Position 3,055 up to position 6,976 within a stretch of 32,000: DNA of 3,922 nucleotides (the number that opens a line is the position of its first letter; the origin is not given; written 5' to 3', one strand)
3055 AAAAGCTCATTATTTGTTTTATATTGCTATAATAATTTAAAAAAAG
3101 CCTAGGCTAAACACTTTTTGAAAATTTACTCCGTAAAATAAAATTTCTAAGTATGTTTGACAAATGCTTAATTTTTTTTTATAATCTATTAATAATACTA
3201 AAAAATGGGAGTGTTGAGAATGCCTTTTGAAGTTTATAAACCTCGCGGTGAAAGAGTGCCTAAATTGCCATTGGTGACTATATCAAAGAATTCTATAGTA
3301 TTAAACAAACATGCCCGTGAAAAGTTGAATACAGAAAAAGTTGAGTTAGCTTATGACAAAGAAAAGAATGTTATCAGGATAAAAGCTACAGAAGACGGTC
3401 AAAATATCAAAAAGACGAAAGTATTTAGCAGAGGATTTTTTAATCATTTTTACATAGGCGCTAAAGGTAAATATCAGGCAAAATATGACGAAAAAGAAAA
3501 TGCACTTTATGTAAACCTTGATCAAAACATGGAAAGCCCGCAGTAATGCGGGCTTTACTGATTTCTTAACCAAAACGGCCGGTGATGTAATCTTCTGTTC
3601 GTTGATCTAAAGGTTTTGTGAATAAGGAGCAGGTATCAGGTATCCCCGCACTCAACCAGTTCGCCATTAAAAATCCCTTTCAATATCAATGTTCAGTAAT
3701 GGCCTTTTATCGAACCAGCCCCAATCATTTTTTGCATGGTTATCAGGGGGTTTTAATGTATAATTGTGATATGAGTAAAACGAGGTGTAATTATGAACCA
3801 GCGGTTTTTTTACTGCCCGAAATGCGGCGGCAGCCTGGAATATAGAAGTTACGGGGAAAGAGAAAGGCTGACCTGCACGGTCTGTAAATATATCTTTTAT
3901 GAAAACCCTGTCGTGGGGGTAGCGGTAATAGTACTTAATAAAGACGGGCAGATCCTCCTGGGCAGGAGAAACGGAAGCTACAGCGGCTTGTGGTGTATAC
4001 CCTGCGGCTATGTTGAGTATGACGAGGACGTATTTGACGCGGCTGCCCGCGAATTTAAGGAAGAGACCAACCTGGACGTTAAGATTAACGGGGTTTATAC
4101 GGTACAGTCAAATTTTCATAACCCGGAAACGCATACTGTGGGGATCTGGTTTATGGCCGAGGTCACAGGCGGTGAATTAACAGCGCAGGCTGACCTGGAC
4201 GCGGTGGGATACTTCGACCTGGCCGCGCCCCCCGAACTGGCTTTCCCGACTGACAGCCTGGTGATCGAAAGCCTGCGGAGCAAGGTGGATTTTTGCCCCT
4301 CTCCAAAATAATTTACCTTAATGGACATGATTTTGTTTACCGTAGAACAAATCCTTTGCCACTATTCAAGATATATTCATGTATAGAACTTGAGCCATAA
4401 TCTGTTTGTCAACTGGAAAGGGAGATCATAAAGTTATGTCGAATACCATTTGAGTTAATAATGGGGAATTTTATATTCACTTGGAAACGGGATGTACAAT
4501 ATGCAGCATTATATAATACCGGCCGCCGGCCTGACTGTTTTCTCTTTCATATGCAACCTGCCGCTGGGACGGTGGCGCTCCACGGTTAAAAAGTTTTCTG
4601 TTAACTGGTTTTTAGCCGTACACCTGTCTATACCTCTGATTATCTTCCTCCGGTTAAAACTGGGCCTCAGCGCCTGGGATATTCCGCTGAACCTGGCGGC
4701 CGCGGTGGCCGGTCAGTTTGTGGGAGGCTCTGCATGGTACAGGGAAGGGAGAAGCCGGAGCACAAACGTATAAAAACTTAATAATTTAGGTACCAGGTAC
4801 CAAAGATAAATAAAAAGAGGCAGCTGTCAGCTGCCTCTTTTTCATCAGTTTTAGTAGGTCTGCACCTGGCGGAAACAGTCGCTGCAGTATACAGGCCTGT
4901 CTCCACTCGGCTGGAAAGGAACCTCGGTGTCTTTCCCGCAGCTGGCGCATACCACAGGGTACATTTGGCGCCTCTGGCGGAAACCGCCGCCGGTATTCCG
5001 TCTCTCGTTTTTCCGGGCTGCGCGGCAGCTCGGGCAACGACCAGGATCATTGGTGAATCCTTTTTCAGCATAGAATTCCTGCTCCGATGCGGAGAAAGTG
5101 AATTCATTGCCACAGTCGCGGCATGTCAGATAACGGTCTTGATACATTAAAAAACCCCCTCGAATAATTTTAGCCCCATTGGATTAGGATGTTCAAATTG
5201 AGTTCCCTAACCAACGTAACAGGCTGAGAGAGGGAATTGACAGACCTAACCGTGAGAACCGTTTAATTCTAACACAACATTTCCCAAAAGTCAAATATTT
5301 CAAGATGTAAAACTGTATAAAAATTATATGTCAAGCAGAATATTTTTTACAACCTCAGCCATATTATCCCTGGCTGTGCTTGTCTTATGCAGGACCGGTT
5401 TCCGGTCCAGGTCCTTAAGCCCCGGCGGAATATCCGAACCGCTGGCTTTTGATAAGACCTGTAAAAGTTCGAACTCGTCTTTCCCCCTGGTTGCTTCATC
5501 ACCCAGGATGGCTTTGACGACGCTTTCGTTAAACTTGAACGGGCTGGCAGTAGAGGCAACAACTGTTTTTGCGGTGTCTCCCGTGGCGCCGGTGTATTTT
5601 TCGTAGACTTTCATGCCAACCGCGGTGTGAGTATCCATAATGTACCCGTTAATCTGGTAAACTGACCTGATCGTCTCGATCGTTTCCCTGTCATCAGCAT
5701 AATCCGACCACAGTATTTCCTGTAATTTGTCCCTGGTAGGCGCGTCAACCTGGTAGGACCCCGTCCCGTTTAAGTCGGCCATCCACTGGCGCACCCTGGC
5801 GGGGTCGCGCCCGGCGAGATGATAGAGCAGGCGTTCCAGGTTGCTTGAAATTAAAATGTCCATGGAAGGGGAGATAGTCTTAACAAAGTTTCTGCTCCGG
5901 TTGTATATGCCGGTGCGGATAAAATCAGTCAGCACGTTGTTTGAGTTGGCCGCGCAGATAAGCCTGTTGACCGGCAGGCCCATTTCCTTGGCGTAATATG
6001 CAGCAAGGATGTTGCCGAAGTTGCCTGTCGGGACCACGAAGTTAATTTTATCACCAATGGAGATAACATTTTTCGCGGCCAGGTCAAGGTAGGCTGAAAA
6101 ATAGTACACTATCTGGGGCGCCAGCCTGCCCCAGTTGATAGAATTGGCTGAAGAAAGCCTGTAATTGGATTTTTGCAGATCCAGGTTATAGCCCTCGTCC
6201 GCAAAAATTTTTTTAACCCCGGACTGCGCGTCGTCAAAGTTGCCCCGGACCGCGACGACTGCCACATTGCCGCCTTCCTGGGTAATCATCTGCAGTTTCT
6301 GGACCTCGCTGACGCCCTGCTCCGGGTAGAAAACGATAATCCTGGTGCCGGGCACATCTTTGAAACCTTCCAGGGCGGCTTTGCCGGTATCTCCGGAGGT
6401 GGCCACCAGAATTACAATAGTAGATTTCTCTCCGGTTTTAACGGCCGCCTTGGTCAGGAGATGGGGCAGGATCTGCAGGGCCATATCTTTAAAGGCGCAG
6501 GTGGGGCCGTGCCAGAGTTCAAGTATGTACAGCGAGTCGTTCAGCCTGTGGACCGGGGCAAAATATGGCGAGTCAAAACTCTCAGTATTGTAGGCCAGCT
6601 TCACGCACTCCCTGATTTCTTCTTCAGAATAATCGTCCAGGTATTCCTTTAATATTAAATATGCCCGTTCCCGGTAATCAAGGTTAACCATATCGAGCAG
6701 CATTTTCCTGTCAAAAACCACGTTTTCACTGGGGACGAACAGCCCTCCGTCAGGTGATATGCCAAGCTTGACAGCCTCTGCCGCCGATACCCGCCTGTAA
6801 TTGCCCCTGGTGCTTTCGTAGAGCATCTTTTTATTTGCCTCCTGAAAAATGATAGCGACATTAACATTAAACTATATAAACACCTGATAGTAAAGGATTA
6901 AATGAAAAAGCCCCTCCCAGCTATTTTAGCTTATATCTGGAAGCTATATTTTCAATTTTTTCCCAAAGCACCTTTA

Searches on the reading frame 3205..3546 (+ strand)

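Call 8: search_protein_families(library=pfam, proteins=[window:3205-3546:+], max_evalue=0.01)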
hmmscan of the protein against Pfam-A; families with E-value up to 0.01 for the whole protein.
window:3205-3546:+ (113 aa): 1 family
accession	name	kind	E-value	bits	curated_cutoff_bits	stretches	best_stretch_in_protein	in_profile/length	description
PF20596.3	pAdhesive_11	-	0.00019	22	24.3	1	35-71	45-81/112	Putative adhesive domain (group 11)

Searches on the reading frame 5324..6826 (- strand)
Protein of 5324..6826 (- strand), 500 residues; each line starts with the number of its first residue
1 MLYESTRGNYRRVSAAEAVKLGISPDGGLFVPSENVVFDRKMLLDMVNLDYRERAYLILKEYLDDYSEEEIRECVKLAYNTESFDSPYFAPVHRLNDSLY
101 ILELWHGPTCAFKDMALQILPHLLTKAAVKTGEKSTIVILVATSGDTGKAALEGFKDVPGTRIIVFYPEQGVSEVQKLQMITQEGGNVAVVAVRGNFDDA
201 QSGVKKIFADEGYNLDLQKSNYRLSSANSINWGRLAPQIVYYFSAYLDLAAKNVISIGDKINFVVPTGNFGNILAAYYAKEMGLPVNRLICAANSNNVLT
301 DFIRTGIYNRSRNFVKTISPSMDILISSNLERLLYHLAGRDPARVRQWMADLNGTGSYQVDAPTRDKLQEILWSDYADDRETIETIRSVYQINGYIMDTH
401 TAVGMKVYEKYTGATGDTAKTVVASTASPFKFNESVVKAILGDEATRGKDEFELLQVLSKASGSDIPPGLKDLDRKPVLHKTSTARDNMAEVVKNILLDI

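Call 8: search_protein_families(library=pfam, proteins=[window:5324-6826:-], max_evalue=0.01)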
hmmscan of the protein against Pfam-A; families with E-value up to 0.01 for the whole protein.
window:5324-6826:- (500 aa): 3 families
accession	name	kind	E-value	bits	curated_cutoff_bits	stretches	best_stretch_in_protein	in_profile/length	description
PF00291.31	PALP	-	5.5e-18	65.8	35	1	80-423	7-291/295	Pyridoxal-phosphate dependent enzyme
PF14821.11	Thr_synth_N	-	1.8e-16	60.5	25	1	3-79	2-79/79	Threonine synthase N terminus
PF24857.1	THR4_C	-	1e-08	35.6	27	1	401-446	1-47/85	Threonine synthase, C-terminal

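Call 22: list_cluster_members(proteins=[window:5324-6826:-, window:1233-2369:-, window:26301-26879:-, window:28129-28932:-, window:29883-30629:+, window:14362-14772:+, window:25143-25883:+, window:3793-4311:+, window:4851-5147:-, window:8173-8664:+])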
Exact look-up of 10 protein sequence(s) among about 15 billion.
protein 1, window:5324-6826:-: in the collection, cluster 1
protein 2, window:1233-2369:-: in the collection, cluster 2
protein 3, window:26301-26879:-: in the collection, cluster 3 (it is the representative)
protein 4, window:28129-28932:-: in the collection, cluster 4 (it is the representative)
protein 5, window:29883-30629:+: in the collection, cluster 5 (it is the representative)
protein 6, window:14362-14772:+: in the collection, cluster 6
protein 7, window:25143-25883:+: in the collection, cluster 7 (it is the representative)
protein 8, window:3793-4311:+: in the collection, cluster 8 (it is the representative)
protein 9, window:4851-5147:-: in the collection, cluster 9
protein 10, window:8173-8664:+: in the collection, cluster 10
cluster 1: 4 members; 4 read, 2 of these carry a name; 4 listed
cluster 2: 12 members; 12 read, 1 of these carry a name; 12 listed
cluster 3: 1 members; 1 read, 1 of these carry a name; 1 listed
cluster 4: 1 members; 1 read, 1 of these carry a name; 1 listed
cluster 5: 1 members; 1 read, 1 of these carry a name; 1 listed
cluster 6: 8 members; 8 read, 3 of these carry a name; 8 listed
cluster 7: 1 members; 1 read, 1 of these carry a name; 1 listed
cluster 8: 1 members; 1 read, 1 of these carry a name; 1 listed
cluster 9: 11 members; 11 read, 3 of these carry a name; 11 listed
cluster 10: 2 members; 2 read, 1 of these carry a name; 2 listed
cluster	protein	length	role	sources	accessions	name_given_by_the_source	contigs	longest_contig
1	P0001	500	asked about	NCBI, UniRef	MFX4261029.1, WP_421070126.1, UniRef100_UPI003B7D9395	threonine synthase [Pelotomaculum propionicicum] | threonine synthase n=1 Tax=Pelotomaculum propionicicum TaxID=258475 RepID=UPI003B7D9395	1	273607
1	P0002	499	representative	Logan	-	-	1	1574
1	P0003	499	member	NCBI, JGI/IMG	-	threonine synthase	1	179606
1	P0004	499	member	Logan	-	-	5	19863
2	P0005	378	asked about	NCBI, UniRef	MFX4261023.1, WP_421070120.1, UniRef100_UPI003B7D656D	HD-GYP domain-containing protein [Pelotomaculum propionicicum] | HD-GYP domain-containing protein n=1 Tax=Pelotomaculum propionicicum TaxID=258475 ...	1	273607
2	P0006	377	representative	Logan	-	-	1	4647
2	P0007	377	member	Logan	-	-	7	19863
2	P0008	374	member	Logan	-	-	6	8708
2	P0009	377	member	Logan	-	-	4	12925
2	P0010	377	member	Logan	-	-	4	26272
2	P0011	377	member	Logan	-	-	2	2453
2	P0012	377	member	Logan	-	-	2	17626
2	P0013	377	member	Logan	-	-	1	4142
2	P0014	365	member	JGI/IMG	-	-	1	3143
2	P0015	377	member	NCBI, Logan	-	-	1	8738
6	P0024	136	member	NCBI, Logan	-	-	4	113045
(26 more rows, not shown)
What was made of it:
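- Tried and rejected: Host identity came from other proteins instead (call 22).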

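Call 23: find_encoding_contigs(protein=P0003, flank=10000, max_places=4)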
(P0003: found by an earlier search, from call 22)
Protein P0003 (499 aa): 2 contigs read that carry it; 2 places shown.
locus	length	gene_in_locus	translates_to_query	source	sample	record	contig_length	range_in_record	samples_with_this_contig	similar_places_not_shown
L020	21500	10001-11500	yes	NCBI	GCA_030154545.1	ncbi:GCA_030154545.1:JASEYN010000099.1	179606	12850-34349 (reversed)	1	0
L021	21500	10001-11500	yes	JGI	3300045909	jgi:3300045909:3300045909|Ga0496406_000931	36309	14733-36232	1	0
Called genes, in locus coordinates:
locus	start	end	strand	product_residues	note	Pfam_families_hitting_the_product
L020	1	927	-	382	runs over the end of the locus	PF00465:Fe-ADH, PF13685:Fe-ADH_2, PF25137:ADH_Fe_C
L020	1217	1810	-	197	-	PF01812:5-FTHF_cyc-lig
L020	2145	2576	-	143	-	PF01842:ACT, PF13291:ACT_4 (faint), PF13840:ACT_7 (faint), PF19571:ACT_8, PF01842:ACT (weak), PF22629:ACT_AHAS_ss (weak)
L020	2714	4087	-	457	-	PF04055:Radical_SAM, PF17820:PDZ_6, PF04459:DUF512 (weak)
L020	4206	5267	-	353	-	PF00814:TsaD, PF22521:HypF_C_2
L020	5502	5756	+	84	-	PF11588:DUF3243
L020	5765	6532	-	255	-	PF12697:Abhydrolase_6 (weak)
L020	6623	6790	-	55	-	-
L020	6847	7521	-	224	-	PF01694:Rhomboid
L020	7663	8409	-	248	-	PF02146:SIR2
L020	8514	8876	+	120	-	-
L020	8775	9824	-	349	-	PF04471:Mrr_cat (weak)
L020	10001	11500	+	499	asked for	PF14821:Thr_synth_N, PF00291:PALP, PF24857:THR4_C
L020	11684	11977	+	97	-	PF13451:zf_Tbcl, PF23477:zf_Tbcl_2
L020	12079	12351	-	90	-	-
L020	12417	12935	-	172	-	PF14803:Zn_ribbon_Nudix (weak), PF00293:NUDIX, PF14815:NUDIX_4 (weak)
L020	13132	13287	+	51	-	-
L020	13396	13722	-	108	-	-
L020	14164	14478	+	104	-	-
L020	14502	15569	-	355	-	PF08239:SH3_3 (faint), PF23795:SH3_YKFC_2nd (weak), PF00877:NLPC_P60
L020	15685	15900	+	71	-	PF13031:DUF3892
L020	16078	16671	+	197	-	PF00484:Pro_CA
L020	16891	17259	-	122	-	PF04126:Cyclophil_like, PF18050:Cyclophil_like2 (weak)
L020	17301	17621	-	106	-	PF06305:LapA_dom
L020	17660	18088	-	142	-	PF01741:MscL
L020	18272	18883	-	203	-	PF11738:DUF3298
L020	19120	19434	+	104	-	PF22277:EncFtn-like (weak), PF03232:COQ7 (weak)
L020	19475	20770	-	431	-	PF00171:Aldedh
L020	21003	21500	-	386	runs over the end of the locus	PF00083:Sugar_tr (faint), PF07690:MFS_1, PF12832:MFS_1_like, PF05977:MFS_3 (faint), PF07690:MFS_1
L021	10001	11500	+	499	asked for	PF14821:Thr_synth_N, PF00291:PALP, PF24857:THR4_C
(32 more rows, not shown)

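Call 24: find_encoding_contigs(protein=P0024, flank=10000, max_places=6)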
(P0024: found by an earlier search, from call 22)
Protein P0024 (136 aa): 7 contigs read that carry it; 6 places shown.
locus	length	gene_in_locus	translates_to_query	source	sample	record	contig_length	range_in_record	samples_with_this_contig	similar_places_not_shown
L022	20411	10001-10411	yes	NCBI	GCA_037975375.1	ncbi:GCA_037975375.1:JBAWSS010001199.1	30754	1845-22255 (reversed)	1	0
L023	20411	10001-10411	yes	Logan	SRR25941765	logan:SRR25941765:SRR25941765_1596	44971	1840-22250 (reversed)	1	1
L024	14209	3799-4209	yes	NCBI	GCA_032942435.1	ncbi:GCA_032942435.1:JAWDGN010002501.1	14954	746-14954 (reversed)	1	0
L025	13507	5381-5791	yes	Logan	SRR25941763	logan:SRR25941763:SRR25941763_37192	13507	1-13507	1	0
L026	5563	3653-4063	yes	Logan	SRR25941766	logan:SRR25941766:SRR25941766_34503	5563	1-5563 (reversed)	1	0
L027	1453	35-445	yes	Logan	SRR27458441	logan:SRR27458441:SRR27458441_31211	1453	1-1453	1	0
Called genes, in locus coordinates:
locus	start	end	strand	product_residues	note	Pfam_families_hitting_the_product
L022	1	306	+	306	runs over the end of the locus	PF03279:Lip_A_acyltrans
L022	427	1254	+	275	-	PF02811:PHP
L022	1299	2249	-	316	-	PF01261:AP_endonuc_2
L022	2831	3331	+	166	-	PF14803:Zn_ribbon_Nudix (weak), PF00293:NUDIX, PF14815:NUDIX_4 (weak)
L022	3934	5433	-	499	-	PF14821:Thr_synth_N, PF00291:PALP, PF24857:THR4_C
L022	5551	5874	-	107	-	PF12844:HTH_19, PF13560:HTH_31, PF01381:HTH_3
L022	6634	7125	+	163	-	-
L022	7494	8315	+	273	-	PF12691:Phage_tail_terminator_6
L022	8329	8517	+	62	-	PF26160:YqzN_YkzM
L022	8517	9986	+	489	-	PF22671:Gp18_domIII_N (faint), PF17481:Phage_sheath_domII, PF04984:Phage_sheath_1, PF17482:Phage_sheath_1C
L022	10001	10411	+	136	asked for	PF09393:DUF2001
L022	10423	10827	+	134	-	PF08890:Phage_TAC_5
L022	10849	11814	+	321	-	-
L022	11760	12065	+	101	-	-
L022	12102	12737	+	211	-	PF01476:LysM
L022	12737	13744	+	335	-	PF24032:YQBQ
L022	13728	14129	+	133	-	-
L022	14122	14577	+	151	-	PF10934:Sheath_initiator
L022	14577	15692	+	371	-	PF04865:Baseplate_J, PF26078:Baseplate_J_M, PF26079:Baseplate_J_C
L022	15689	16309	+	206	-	PF10076:Phage_Mu_Gp48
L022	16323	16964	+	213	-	-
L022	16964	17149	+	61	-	-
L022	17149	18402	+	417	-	PF03781:FGE-sulfatase (weak)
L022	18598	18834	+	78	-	-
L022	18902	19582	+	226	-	PF04865:Baseplate_J, PF26078:Baseplate_J_M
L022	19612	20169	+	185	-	PF26079:Baseplate_J_C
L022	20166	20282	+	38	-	-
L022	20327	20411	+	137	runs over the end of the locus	PF10076:Phage_Mu_Gp48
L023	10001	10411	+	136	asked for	PF09393:DUF2001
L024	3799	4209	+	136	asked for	PF09393:DUF2001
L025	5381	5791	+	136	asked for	PF09393:DUF2001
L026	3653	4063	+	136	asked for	PF09393:DUF2001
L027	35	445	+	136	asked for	PF09393:DUF2001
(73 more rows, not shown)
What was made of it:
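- In the MAG L022 the TMP and a second Baseplate_J gene are split into two ORFs (call 24).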
